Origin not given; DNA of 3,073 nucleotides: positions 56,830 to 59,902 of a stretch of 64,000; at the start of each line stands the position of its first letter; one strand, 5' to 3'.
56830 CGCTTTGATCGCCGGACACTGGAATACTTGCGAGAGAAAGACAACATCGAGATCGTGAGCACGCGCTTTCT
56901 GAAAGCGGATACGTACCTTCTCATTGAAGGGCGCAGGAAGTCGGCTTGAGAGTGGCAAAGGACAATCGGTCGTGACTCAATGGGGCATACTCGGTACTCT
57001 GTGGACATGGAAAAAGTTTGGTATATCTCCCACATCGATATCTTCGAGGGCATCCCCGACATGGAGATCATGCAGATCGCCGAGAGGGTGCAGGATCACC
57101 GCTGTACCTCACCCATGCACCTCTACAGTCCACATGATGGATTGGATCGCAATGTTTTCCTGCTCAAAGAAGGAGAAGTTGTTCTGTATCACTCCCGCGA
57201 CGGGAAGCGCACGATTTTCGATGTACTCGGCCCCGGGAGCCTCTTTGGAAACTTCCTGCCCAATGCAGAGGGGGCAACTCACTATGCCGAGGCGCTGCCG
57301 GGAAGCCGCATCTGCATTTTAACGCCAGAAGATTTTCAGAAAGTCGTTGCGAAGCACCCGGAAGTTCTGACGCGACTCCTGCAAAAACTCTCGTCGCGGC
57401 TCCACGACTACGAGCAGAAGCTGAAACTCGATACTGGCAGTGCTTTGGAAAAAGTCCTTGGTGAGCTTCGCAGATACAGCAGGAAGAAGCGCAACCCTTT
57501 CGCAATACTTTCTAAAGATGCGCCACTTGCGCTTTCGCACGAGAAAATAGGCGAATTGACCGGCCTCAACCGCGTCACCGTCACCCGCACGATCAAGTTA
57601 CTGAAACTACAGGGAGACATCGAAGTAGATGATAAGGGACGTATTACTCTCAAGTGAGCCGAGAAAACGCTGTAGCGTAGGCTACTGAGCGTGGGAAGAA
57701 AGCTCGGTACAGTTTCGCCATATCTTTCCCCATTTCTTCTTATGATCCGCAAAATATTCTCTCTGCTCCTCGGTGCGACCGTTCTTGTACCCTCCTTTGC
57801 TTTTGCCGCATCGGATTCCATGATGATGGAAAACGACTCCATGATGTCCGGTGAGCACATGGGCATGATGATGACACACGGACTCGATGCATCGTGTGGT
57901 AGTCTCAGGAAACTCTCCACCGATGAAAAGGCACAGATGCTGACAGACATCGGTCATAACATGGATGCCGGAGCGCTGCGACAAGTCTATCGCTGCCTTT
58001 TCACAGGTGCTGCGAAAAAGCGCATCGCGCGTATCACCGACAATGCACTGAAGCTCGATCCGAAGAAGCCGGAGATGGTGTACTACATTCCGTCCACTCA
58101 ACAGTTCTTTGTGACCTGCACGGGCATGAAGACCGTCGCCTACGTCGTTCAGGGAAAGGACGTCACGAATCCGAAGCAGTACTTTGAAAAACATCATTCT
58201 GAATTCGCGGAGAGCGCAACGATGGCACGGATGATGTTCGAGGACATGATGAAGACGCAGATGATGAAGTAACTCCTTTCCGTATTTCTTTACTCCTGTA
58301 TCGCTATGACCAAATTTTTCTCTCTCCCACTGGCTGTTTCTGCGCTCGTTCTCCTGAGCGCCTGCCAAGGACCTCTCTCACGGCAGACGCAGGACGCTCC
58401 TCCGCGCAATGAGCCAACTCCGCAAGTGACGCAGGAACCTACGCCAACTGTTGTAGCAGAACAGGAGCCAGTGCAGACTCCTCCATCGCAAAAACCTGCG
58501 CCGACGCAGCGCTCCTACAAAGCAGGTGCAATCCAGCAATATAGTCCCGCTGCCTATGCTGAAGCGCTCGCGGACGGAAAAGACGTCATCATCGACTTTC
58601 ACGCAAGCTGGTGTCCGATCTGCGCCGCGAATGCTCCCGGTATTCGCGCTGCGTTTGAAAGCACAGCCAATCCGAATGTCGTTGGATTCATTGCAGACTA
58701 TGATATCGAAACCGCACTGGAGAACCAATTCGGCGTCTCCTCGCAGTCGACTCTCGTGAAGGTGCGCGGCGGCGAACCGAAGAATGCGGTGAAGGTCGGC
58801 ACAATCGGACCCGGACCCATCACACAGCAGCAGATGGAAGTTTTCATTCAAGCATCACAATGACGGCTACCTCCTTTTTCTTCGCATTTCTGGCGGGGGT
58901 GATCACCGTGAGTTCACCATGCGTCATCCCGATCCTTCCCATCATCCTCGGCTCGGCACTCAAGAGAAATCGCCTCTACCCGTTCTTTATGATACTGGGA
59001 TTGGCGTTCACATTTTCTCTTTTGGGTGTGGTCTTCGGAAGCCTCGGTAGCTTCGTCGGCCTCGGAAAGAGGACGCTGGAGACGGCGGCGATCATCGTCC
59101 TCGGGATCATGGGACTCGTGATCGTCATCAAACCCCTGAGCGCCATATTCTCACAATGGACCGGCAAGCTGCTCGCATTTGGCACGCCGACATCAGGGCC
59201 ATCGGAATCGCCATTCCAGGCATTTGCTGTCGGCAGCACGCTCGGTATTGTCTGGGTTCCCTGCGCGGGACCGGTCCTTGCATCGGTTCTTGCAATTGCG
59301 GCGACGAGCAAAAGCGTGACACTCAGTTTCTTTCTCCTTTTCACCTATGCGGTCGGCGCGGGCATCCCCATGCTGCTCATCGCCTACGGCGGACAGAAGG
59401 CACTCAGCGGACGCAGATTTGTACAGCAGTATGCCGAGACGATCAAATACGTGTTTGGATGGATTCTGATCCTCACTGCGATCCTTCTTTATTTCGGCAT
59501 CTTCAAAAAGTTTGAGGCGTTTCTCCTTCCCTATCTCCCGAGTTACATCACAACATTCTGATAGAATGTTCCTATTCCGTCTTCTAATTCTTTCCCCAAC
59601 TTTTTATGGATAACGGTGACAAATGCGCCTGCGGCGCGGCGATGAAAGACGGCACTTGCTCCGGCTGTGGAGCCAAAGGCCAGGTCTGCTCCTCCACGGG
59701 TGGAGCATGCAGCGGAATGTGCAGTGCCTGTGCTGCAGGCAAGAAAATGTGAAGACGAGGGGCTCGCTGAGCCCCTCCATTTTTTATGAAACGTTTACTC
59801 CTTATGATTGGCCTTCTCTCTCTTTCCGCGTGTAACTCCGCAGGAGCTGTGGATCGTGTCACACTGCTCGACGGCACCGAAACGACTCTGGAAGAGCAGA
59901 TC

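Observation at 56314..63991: Composite thiophilic-metal / thiol-redox island with no classical metalloregulator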

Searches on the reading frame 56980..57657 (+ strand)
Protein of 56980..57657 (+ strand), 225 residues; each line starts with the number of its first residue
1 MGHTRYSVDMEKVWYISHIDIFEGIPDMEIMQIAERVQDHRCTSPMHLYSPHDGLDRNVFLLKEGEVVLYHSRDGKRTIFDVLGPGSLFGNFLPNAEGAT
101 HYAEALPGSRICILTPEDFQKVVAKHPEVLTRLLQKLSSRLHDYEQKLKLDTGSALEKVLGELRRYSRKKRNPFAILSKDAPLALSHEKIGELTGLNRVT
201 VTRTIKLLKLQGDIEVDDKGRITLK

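Call 3: search_protein_families(library=pfam, proteins=[window:56980-57657:+], max_evalue=0.01)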
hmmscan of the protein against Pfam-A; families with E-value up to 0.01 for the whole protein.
window:56980-57657:+ (225 aa): 3 families
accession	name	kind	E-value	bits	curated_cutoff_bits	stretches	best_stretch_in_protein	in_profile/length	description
PF00027.35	cNMP_binding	-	2.5e-09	37.4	27.5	1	57-126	18-89/89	Cyclic nucleotide-binding domain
PF13545.12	HTH_Crp_2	-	1.3e-07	31.9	27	1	181-224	19-61/70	Crp-like helix-turn-helix domain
PF00325.26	Crp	-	0.0001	22.4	21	1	183-212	1-30/32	Bacterial regulatory proteins, crp family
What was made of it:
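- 56980..57657 (+): Crp/Fnr-family regulator (225 aa) without an FNR-type Cys cluster. PF00027 + PF13545/PF00325 (call 3).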

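Call 4: search_protein_families(library=ncbifam, proteins=[window:56980-57657:+], max_evalue=0.01)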
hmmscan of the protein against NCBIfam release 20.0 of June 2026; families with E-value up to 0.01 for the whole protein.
window:56980-57657:+ (225 aa): 6 families
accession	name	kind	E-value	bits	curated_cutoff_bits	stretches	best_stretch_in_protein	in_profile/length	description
NF008732.0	PRK11753.1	equivalog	2.1e-08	33.9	266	1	29-219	15-206/214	cAMP-activated global transcriptional regulator CRP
NF045989.1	TransRegFnrLRhodb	equivalog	1.9e-07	30.6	300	1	73-224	72-225/245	transcriptional regulator FnrL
NF053664.1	TransRegPtrACyano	equivalog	3.6e-06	26.4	300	1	57-223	28-189/196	Crp/Fnr family transcriptional regulator PtrA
TIGR03697.1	NtcA_cyano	equivalog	7.2e-06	25.9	244.95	1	58-223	13-181/193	global nitrogen regulator NtcA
NF050806.1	TransRegFixKCaul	equivalog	0.00012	21.3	300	1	59-218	44-198/215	transcriptional regulator FixK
NF008365.0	PRK11161.1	subfamily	0.0026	17.1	228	1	61-219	70-229/250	fumarate/nitrate reduction transcriptional regulator Fnr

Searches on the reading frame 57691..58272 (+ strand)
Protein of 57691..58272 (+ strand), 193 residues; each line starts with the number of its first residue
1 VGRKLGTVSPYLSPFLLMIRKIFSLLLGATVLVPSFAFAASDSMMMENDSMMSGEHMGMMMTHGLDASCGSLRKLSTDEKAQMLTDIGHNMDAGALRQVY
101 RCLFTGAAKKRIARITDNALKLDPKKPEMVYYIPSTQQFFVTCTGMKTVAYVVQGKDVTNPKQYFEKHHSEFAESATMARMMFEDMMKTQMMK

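Call 3: search_protein_families(library=pfam, proteins=[window:57691-58272:+], max_evalue=0.01)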
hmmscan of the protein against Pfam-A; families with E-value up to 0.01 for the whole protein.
window:57691-58272:+ (193 aa): 0 families

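Call 4: search_protein_families(library=ncbifam, proteins=[window:57691-58272:+], max_evalue=0.01)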
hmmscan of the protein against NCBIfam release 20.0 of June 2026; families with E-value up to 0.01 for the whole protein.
window:57691-58272:+ (193 aa): 0 families

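Call 68: search_solved_structures(query=window:57691-58272:+, max_evalue=1)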
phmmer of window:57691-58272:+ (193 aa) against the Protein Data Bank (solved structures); distinct sequences matched with E-value up to 1: 0.
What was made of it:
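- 57742..58272 (+): Secreted Met-rich protein (176 aa from the start used by the public gene calls; the ORF opens at 57691). No Pfam, NCBIfam or PDB match (calls 3, 4, 68).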

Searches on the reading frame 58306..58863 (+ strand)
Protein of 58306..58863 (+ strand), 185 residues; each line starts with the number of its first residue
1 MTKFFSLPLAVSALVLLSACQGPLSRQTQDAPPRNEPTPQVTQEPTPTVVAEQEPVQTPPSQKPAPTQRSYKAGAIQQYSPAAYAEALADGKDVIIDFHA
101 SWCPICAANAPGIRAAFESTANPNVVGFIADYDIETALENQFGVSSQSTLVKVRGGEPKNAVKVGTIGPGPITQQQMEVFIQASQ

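Call 3: search_protein_families(library=pfam, proteins=[window:58306-58863:+], max_evalue=0.01)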
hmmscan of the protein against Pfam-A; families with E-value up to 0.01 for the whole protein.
window:58306-58863:+ (185 aa): 4 families
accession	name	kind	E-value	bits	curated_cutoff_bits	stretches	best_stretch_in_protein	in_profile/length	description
PF00085.26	Thioredoxin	-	4.7e-09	36.6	23.5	1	78-161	4-87/103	Thioredoxin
PF13899.12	Thioredoxin_7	-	2.2e-06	28.1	27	1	76-109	2-35/83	Thioredoxin-like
PF00578.27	AhpC-TSA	-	0.0019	18.6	26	1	88-128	23-65/124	AhpC/TSA family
PF08534.16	Redoxin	-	0.0028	17.9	26.6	1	89-133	26-73/148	Redoxin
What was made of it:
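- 58306..58863 (+): Thioredoxin-fold lipoprotein (185 aa; lipobox LSAC, active site WCPIC). PF00085 E=5e-9 (call 3).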

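Call 4: search_protein_families(library=ncbifam, proteins=[window:58306-58863:+], max_evalue=0.01)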
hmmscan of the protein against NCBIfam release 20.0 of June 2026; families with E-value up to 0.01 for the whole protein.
window:58306-58863:+ (185 aa): 12 families
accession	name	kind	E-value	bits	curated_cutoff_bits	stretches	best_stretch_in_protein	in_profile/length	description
TIGR01068.1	thioredoxin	equivalog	3.1e-09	36.9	96.8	1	83-167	5-88/101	thioredoxin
NF008229.0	PRK10996.1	equivalog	4.6e-06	26.4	125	1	78-159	39-119/141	thioredoxin TrxC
TIGR01126.1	pdi_dom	equivalog_domain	4.4e-05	23.7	107.2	1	86-158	8-83/105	protein disulfide-isomerase domain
NF041057.1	Rcas_1661_fam_Se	equivalog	0.00029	20.5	190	1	10-91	2-80/247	Rcas_1661 family thioredoxin-like (seleno)lipoprotein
TIGR00385.1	dsbE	subfamily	0.00047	19.8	123.15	1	63-112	38-84/173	DsbE family thiol:disulfide interchange protein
NF045694.1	seleno_TsoB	exception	0.0005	18.3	805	1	76-106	459-489/572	rhodanese/DsbD fusion-like selenoprotein TsoB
TIGR01130.1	ER_PDI_fam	subfamily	0.00089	18.9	344.25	1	87-161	14-432/476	protein disulfide-isomerase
NF011941.0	PRK15412.1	equivalog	0.0013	18.3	359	1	63-110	43-87/185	thiol:disulfide interchange protein DsbE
NF006898.0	PRK09381.1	equivalog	0.0017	18.7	138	1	89-171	20-99/109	thioredoxin TrxA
NF010625.0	PRK14018.1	equivalog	0.0018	16.8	522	1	75-109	40-74/521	bifunctional peptide-methionine (S)-S-oxide reductase MsrA/peptide-methionine (R)-S-oxide reductase MsrB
NF041202.1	StoA_CxxC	exception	0.0019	18.1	210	1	89-121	50-82/163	endospore biogenesis thiol-disulfide oxidoreductase StoA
NF037973.1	metallo_SslE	exception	0.0058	14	3000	1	21-79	42-102/1519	lipoprotein metalloprotease SslE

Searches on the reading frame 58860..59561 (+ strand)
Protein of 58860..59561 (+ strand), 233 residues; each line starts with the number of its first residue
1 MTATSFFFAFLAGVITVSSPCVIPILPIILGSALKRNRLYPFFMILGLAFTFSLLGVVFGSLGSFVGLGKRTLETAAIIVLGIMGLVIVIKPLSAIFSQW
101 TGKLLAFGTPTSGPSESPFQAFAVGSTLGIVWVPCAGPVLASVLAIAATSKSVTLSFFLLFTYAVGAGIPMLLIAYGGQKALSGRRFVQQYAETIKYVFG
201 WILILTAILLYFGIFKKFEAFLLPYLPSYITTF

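Call 3: search_protein_families(library=pfam, proteins=[window:58860-59561:+], max_evalue=0.01)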
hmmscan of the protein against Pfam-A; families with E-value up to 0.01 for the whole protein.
window:58860-59561:+ (233 aa): 3 families
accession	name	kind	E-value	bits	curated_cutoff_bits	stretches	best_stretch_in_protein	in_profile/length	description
PF02683.22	DsbD_TM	-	7.3e-16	58.6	27.1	1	7-211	6-215/219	Cytochrome C biogenesis protein transmembrane domain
PF13386.12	DsbD_2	-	4.1e-11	43.6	24.9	1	9-206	2-196/199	Cytochrome C biogenesis protein transmembrane region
PF05052.17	MerE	-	0.0092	16.3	22.8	0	10-51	18-60/75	MerE protein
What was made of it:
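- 58860..59561 (+): CcdA (DsbD transmembrane-domain family), a membrane conduit for reducing equivalents. PF02683 58.6 bits against a cutoff of 27.1 (call 3).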

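Call 4: search_protein_families(library=ncbifam, proteins=[window:58860-59561:+], max_evalue=0.01)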
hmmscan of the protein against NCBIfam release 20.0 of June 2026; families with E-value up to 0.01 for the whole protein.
window:58860-59561:+ (233 aa): 2 families
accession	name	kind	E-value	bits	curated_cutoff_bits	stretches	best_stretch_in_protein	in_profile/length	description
NF001419.0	PRK00293.1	subfamily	5.4e-16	58.3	330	1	5-215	171-386/574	protein-disulfide reductase DsbD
NF045694.1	seleno_TsoB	exception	7.2e-14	50.8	805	1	9-211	188-391/572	rhodanese/DsbD fusion-like selenoprotein TsoB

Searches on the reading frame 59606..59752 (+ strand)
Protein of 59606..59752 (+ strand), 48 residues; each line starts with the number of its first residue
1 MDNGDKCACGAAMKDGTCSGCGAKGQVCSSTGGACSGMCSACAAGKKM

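Call 3: search_protein_families(library=pfam, proteins=[window:59606-59752:+], max_evalue=0.01)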
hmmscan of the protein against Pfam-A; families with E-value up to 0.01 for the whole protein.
window:59606-59752:+ (48 aa): 0 families

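Call 4: search_protein_families(library=ncbifam, proteins=[window:59606-59752:+], max_evalue=0.01)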
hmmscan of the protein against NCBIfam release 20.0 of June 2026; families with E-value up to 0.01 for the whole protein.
window:59606-59752:+ (48 aa): 0 families

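Call 88: search_protein_families(library=pfam, proteins=[window:59606-59749:+], max_evalue=0.1)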
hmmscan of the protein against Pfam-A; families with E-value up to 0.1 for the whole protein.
seq(48 aa): 0 families
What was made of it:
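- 59606..59752 (+): 48-aa Cys/Ala/Gly-rich ORF (8 Cys); the gene is unverified and may be a by-product of a structured RNA. No family match (calls 3, 4, 88).
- On Bacterial metallothionein (for the 48-aa ORF): No Pfam or NCBIfam hit (calls 3, 4, 88).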
